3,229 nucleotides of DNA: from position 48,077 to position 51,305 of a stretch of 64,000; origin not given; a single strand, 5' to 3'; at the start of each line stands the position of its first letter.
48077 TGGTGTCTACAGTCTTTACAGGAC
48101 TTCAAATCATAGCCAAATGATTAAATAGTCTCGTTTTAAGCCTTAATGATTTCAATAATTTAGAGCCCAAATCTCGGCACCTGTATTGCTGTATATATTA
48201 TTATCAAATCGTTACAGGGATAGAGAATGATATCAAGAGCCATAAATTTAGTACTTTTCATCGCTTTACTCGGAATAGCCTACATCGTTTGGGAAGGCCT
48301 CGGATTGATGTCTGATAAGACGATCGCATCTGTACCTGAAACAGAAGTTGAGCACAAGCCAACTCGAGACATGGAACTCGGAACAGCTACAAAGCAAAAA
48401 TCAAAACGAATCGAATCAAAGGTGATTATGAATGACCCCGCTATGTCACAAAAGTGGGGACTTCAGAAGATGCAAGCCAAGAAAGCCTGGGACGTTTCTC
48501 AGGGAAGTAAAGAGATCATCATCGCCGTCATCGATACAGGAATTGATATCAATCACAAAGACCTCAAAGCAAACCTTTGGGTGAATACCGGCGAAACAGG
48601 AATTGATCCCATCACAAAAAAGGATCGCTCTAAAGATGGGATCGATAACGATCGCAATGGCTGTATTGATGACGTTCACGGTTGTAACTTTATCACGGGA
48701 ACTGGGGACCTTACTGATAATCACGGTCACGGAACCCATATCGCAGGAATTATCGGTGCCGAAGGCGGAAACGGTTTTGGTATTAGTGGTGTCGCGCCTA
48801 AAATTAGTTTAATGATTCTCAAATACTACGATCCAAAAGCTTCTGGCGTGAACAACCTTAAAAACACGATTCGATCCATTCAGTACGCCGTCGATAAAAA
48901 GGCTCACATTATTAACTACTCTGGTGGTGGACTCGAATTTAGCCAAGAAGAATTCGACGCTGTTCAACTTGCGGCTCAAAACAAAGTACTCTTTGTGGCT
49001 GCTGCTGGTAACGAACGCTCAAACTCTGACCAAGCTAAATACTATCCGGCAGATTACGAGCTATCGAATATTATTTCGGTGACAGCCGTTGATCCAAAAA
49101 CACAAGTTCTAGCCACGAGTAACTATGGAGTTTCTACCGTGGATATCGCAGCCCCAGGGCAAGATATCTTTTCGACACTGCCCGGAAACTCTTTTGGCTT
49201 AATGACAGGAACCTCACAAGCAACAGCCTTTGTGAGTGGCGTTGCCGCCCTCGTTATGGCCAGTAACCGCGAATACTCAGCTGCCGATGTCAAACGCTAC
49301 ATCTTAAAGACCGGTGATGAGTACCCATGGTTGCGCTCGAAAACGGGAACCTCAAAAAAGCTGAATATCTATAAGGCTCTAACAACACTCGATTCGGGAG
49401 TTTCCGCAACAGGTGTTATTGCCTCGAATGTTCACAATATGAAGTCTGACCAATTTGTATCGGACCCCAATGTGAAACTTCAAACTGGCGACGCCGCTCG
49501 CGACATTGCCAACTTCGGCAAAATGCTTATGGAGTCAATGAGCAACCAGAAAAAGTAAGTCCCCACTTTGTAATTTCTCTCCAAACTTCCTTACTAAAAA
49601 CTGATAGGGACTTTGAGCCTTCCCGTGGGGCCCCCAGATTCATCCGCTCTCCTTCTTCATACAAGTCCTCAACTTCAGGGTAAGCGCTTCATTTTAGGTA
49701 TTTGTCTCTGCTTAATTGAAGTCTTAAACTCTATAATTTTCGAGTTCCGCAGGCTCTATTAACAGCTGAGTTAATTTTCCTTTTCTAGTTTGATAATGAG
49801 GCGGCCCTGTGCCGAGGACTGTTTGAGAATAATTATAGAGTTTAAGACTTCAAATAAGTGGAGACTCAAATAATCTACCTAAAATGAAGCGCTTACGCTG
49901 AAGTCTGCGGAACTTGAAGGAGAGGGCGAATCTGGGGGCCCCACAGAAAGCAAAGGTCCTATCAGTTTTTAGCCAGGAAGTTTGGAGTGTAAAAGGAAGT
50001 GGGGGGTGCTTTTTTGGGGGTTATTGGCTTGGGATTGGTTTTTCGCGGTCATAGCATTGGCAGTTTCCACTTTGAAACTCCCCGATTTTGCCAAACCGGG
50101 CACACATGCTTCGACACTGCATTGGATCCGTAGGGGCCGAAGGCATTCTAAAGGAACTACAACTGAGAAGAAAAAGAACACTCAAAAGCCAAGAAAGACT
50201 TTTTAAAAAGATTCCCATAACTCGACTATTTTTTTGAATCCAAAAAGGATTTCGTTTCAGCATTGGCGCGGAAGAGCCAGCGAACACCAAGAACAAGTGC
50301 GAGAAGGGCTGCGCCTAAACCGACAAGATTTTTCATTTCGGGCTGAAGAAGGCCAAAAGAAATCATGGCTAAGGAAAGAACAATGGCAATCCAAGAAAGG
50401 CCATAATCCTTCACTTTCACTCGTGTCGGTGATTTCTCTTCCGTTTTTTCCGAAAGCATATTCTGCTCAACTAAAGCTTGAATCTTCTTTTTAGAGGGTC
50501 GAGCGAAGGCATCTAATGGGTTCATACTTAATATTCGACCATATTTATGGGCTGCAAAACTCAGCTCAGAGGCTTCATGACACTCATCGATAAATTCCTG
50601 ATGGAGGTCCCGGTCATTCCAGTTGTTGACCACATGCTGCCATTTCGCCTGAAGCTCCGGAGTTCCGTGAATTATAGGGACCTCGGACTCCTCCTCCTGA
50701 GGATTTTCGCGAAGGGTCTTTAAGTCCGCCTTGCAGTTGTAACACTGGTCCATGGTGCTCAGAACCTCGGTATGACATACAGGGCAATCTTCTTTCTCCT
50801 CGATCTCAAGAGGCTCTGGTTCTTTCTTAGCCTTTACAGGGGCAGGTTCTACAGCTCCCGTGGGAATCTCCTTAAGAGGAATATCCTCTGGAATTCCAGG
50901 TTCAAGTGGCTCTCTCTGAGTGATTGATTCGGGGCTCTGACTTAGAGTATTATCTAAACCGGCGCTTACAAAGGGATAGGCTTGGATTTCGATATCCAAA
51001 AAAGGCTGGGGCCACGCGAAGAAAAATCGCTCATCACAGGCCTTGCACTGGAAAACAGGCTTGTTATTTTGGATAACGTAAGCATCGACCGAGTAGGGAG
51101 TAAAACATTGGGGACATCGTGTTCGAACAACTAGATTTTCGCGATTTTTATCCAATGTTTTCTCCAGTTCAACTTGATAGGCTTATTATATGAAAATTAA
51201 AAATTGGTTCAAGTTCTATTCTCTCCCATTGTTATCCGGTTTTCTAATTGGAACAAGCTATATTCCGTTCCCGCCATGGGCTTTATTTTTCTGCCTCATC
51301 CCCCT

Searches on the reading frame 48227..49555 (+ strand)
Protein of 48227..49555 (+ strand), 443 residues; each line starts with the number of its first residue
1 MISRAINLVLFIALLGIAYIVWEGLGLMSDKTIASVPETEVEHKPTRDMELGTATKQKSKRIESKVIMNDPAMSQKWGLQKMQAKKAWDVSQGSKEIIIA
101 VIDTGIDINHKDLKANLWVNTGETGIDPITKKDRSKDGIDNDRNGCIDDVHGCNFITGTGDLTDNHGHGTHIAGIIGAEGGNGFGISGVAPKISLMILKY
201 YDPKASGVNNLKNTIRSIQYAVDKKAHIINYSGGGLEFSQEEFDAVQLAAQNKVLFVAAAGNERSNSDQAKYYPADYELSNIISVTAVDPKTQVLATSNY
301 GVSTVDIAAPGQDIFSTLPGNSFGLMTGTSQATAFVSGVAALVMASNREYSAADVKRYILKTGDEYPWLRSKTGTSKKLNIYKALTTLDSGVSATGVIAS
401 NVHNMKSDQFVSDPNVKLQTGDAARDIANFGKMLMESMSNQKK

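Call 13: find_encoding_contigs(protein=window:48227-49555:+, flank=6000, max_places=10)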
Protein window:48227-49555:+ (443 aa): no gene with exactly this product is on record in the collection.

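Call 22: find_homologous_proteins(query=window:48227-49555:+, max_evalue=1e-20)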
Query window:48227-49555:+ (443 aa): 6718 proteins with E <= 1e-20 among 8000 candidates; the best 120 are listed.
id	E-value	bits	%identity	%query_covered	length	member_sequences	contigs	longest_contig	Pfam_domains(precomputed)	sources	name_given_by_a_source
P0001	1.7e-290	981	100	100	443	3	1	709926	PF00082.28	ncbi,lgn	-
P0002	8.4e-236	801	83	98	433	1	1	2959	PF00082.28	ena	-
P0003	6.0e-165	567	64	92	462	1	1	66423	PF00082.28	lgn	-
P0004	7.0e-160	551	60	96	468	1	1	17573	PF00082.28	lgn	-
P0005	2.5e-158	546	59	96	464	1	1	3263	PF00082.28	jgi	jgi:thermitase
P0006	6.0e-157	541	59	97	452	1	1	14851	PF00082.28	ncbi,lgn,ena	-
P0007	1.3e-156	540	61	90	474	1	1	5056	PF00082.28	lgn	-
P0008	1.5e-155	536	60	91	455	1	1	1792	PF00082.28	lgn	-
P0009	2.0e-155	536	58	93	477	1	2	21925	PF00082.28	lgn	-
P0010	5.3e-155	535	56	100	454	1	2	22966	PF00082.28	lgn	-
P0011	5.6e-155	535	62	92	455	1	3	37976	PF00082.28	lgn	-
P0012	9.6e-155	534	57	100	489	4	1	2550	PF00082.28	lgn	-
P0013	1.8e-154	533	57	98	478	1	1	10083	PF00082.28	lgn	-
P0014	2.0e-154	533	58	97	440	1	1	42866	PF00082.28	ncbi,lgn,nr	ncbi:MAG: S8 family serine peptidase [Bdellovibrionales bacterium]|nr:S8 family serine peptidase [Bd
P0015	2.4e-154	532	60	93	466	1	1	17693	PF00082.28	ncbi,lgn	-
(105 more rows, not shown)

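Call 23: find_encoding_contigs(protein=P0001, flank=3000, max_places=6)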
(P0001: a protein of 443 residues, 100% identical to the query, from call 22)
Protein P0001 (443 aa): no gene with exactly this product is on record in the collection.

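Call 24: find_encoding_contigs(protein=P0002, flank=5000, max_places=6)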
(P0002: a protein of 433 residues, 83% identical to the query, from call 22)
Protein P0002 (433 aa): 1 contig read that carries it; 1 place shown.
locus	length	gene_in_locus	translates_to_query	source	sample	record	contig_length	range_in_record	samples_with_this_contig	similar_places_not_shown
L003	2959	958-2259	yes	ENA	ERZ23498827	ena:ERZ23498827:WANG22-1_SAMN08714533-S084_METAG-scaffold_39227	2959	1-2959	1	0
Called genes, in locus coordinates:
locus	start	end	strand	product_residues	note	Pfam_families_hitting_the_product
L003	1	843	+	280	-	?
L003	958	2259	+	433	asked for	PF00082:Peptidase_S8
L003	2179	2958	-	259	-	?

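Call 31: list_cluster_members(proteins=[P0001, P0121])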
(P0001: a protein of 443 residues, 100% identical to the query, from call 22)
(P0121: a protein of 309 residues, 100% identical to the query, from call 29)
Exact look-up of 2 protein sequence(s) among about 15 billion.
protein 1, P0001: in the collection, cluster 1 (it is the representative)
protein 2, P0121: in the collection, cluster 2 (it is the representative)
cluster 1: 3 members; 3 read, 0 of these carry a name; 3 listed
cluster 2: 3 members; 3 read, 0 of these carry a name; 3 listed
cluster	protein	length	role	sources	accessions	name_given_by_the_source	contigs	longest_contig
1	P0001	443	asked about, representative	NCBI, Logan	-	-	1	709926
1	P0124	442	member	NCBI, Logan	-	-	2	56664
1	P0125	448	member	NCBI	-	-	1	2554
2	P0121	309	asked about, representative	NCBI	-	-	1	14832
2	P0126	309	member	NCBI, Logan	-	-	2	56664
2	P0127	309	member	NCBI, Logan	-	-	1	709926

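Call 32: find_encoding_contigs(protein=P0124, flank=10000, max_places=6)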
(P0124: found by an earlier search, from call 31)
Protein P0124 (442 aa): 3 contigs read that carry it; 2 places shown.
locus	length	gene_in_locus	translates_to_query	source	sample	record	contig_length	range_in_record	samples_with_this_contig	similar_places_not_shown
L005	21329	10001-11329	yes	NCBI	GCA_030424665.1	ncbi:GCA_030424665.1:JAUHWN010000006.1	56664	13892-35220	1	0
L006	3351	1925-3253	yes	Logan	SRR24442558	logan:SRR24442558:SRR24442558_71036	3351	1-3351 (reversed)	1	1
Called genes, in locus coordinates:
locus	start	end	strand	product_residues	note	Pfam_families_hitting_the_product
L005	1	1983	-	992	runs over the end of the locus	PF13424:TPR_12 (faint), PF14559:TPR_19 (faint)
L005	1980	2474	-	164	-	PF02472:ExbD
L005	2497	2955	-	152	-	PF02472:ExbD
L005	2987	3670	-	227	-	PF01618:MotA_ExbB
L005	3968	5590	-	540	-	PF01645:Glu_synthase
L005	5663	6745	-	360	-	PF00817:IMS, PF21704:POLH-Rev1_HhH (weak), PF21999:IMS_HHH_1, PF11799:IMS_C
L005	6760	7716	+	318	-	PF00892:EamA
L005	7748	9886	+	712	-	PF07719:TPR_2 (faint), PF13424:TPR_12 (faint), PF13181:TPR_8 (faint), PF01464:SLT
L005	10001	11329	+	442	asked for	PF00082:Peptidase_S8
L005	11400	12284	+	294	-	-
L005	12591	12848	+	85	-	-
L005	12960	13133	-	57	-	PF07043:DUF1328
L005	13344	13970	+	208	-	-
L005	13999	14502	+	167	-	PF09537:DUF2383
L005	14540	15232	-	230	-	PF00072:Response_reg, PF00486:Trans_reg_C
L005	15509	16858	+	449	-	PF00691:OmpA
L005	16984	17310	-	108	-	PF01627:Hpt (weak)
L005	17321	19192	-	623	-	PF00512:HisKA, PF02518:HATPase_c, PF00072:Response_reg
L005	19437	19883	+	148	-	-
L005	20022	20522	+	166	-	PF00210:Ferritin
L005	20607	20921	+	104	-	-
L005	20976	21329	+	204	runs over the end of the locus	-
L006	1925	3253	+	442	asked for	PF00082:Peptidase_S8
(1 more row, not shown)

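Call 33: find_encoding_contigs(protein=P0125, flank=10000, max_places=6)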
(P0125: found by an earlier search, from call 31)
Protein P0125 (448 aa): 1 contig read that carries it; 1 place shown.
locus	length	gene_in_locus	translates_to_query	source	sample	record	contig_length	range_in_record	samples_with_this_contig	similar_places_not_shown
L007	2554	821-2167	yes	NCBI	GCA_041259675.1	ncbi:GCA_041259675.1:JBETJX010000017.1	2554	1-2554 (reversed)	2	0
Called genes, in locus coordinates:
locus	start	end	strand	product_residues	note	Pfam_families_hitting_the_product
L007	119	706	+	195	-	PF01464:SLT, PF27553:SLT_superhelical (faint)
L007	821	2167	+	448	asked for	PF00082:Peptidase_S8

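Call 34: find_encoding_contigs(protein=P0127, flank=10000, max_places=6)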
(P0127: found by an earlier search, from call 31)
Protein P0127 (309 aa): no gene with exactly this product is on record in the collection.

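Call 39: find_encoding_contigs(protein=P0003, flank=8000, max_places=3)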
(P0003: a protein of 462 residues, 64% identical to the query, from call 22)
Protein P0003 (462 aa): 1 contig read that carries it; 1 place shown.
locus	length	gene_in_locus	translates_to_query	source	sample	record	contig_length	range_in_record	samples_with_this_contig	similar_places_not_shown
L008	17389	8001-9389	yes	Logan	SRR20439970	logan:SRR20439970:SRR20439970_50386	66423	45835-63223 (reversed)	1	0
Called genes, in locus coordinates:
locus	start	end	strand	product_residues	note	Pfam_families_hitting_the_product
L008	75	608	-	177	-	PF07963:N_methyl, PF14245:Pilin_PilA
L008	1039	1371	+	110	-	PF02617:ClpS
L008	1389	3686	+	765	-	PF02861:Clp_N, PF13401:AAA_22 (faint), PF00004:AAA, PF17871:AAA_lid_9, PF00004:AAA, PF07724:AAA_2, PF07728:AAA_5, PF10431:ClpB_D2-small, +12 more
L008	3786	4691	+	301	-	PF01435:Peptidase_M48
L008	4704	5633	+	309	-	PF00892:EamA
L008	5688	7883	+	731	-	PF07719:TPR_2 (faint), PF13432:TPR_16 (faint), PF01464:SLT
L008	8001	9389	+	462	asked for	PF00082:Peptidase_S8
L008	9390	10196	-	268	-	-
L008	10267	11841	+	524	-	PF20154:LNT_N, PF00795:CN_hydrolase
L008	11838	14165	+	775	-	PF00488:MutS_V, PF20297:MSSS (faint), PF01713:Smr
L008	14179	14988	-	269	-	-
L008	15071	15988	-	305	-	PF18810:PBECR2 (weak)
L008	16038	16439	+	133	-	-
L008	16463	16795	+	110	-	-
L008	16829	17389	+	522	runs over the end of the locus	-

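Call 40: find_encoding_contigs(protein=P0004, flank=8000, max_places=3)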
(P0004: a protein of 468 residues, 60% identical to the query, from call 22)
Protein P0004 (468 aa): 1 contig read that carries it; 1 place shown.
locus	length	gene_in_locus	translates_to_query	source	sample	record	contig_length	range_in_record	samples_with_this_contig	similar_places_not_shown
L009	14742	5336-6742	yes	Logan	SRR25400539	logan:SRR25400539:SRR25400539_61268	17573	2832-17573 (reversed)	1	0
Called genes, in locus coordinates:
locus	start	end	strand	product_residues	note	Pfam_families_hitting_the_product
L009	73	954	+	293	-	PF15731:MqsA_antitoxin, PF01381:HTH_3 (faint), PF13274:SocA_Panacea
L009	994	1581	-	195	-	-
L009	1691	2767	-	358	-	PF00817:IMS, PF11798:IMS_HHH, PF10391:DNA_pol_lambd_f (weak), PF21704:POLH-Rev1_HhH (weak), PF21999:IMS_HHH_1, PF11799:IMS_C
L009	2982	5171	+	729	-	PF13428:TPR_14 (faint), PF01464:SLT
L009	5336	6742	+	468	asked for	PF00082:Peptidase_S8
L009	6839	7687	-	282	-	-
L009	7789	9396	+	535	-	PF20154:LNT_N, PF00795:CN_hydrolase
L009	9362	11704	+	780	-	PF00488:MutS_V, PF01713:Smr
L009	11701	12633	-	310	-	-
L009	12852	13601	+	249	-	-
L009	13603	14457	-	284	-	PF18810:PBECR2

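Call 60: search_protein_families(library=pfam, proteins=[L003:2179-2958:-, L005:11400-12284:+], max_evalue=0.01)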
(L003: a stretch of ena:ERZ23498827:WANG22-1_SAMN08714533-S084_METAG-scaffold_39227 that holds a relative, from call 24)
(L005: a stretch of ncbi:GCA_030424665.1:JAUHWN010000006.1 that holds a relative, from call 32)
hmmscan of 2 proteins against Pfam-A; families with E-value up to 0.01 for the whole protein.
L003:2179-2958:- (259 aa): 2 families
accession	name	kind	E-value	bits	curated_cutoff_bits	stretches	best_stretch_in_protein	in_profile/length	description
PF00069.31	Pkinase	-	1.3e-20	74.3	31.7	2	5-143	52-179/263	Protein kinase domain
PF07714.23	PK_Tyr_Ser-Thr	-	6.1e-09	36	23.1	1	35-132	72-178/258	Protein tyrosine and serine/threonine kinase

L005:11400-12284:+ (294 aa): 0 families

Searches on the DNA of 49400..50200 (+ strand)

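Call 11: search_rna_families(source=window, start=49400, end=50200, threshold=evalue, max_evalue=10)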
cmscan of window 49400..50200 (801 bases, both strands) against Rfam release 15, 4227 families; matches with E-value up to 10: 8.
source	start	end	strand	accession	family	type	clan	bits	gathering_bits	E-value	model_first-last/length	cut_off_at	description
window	49624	49945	-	RF04209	MIR7533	Gene; miRNA;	-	64.3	230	2.6e-12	1-249/249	no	MIR7533 microRNA precursor family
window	49664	49914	+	RF04174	MIR4208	Gene; miRNA;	-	32.8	140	0.0053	1-191/191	no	MIR4208 microRNA precursor family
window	49701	49868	+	RF04209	MIR7533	Gene; miRNA;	-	22.6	230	0.036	1-249/249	no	MIR7533 microRNA precursor family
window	49649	49923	+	RF04150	MIR2655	Gene; miRNA;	-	18.3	122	2.7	1-267/267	no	MIR2655 microRNA precursor family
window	49733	49793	+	RF02285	TtnuCD8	Gene; snRNA; snoRNA; CD-box;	-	17.8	70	7.4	1-59/59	no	Tetrahymena snoRNA TtnuCD8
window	49898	50089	-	RF01879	TUSC7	Gene; lncRNA;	-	17.2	65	5.2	1-165/165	no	Non-coding RNA LOC285194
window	49648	49922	-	RF04150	MIR2655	Gene; miRNA;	-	16.5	122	5.7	1-267/267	no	MIR2655 microRNA precursor family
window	49703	49811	+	RF01894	PCA3_2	Gene; lncRNA;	-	8.4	100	4.6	1-409/409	no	Prostate cancer antigen RNA 3 conserved region 2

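Call 44: search_dna_similar(query=window:49550-50020:+, collection=phages, mode=distant, max_evalue=0.01)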
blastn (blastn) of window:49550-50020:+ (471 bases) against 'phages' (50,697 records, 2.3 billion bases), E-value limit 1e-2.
No match.

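Call 45: search_dna_similar(query=window:49550-50020:+, collection=plasmids, mode=distant, max_evalue=0.01)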
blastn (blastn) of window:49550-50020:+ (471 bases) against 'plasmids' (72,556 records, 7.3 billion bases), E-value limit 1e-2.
No match.

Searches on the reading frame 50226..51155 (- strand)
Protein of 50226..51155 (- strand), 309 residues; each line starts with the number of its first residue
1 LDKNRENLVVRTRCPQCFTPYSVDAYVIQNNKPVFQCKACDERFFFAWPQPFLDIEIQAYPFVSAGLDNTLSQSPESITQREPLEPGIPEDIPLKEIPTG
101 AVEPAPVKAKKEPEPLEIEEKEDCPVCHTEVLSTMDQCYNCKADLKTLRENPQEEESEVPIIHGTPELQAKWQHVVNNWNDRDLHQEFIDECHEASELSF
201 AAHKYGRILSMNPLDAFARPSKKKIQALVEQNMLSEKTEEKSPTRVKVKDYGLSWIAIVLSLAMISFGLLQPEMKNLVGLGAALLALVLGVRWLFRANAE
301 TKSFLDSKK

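Call 29: find_homologous_proteins(query=window:50229-51155:-, max_evalue=1e-10)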
Query seq(309 aa) (309 aa): 3 proteins with E <= 1e-10 among 3386 candidates.
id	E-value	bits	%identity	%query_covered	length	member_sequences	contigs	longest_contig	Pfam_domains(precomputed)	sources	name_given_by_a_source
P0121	1.5e-207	706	100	100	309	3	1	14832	-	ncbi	-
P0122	2.4e-88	315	83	54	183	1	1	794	-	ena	-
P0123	1.3e-66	243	39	99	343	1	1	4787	-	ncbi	-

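Call 30: find_encoding_contigs(protein=P0121, flank=10000, max_places=10)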
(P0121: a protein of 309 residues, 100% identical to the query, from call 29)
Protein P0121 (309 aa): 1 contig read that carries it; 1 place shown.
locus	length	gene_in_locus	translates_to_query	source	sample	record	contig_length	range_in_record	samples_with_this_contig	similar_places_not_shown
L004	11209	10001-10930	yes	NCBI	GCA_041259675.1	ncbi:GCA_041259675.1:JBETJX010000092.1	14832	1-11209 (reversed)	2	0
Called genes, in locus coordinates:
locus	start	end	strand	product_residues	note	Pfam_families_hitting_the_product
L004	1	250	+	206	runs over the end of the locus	PF00413:Peptidase_M10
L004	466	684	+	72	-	-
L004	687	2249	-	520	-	-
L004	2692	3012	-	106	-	-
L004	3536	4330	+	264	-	PF18810:PBECR2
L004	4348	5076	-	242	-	-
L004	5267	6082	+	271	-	-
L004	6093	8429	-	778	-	PF00488:MutS_V, PF01713:Smr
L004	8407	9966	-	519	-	PF20154:LNT_N, PF00795:CN_hydrolase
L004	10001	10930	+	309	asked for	-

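Call 60: search_protein_families(library=pfam, proteins=[window:50226-51155:-, L005:11400-12284:+], max_evalue=0.01)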
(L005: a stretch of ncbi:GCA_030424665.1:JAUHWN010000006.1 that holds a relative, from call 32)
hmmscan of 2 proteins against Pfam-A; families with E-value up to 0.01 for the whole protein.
window:50226-51155:- (309 aa): 1 family
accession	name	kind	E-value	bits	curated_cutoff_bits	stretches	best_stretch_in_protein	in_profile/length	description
PF13717.11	Zn_ribbon_4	-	0.0002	21.7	30.3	1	11-45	2-36/36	zinc-ribbon domain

L005:11400-12284:+ (294 aa): 0 families
